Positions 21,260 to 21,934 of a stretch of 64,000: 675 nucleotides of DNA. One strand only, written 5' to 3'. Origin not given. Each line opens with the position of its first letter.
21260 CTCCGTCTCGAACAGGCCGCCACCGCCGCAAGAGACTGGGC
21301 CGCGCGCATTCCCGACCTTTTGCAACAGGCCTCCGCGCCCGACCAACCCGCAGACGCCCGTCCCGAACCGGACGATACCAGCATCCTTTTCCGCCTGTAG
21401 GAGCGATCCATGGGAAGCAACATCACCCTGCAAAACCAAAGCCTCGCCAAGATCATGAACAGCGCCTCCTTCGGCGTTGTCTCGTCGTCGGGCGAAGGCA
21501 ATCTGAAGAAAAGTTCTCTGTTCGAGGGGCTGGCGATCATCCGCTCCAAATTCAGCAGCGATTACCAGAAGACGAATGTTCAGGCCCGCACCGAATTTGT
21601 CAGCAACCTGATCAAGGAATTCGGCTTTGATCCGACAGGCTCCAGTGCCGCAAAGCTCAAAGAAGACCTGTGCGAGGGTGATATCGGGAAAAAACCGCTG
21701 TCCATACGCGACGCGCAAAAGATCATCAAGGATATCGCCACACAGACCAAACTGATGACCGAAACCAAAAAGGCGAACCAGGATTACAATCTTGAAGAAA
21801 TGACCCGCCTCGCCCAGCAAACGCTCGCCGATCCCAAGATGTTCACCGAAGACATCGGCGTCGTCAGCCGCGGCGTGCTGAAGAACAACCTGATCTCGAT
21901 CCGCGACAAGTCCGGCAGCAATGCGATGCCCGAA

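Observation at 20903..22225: Translationally coupled CesT-like chaperone plus compositionally foreign, effector-like protein, with no secretion machinery nearby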

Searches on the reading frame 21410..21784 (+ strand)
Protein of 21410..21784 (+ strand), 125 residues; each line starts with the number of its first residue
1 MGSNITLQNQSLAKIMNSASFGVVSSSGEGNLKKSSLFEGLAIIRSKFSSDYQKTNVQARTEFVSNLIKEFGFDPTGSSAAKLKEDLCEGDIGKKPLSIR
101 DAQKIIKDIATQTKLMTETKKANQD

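Call 64: search_solved_structures(query=A5, max_evalue=10, show_alignments=3)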
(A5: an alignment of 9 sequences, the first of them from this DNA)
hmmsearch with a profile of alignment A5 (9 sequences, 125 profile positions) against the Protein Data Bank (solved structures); distinct sequences matched with E-value up to 10: 3.
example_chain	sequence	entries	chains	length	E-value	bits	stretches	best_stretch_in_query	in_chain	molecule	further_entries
2r4v_A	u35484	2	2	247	0.25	14.3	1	45-95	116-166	Chloride intracellular channel protein 2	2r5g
2per_A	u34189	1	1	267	0.3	14.1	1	45-89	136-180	Chloride intracellular channel protein 2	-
6w3i_A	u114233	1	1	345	1.3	12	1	55-108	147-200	Terminal nucleotidyltransferase 5C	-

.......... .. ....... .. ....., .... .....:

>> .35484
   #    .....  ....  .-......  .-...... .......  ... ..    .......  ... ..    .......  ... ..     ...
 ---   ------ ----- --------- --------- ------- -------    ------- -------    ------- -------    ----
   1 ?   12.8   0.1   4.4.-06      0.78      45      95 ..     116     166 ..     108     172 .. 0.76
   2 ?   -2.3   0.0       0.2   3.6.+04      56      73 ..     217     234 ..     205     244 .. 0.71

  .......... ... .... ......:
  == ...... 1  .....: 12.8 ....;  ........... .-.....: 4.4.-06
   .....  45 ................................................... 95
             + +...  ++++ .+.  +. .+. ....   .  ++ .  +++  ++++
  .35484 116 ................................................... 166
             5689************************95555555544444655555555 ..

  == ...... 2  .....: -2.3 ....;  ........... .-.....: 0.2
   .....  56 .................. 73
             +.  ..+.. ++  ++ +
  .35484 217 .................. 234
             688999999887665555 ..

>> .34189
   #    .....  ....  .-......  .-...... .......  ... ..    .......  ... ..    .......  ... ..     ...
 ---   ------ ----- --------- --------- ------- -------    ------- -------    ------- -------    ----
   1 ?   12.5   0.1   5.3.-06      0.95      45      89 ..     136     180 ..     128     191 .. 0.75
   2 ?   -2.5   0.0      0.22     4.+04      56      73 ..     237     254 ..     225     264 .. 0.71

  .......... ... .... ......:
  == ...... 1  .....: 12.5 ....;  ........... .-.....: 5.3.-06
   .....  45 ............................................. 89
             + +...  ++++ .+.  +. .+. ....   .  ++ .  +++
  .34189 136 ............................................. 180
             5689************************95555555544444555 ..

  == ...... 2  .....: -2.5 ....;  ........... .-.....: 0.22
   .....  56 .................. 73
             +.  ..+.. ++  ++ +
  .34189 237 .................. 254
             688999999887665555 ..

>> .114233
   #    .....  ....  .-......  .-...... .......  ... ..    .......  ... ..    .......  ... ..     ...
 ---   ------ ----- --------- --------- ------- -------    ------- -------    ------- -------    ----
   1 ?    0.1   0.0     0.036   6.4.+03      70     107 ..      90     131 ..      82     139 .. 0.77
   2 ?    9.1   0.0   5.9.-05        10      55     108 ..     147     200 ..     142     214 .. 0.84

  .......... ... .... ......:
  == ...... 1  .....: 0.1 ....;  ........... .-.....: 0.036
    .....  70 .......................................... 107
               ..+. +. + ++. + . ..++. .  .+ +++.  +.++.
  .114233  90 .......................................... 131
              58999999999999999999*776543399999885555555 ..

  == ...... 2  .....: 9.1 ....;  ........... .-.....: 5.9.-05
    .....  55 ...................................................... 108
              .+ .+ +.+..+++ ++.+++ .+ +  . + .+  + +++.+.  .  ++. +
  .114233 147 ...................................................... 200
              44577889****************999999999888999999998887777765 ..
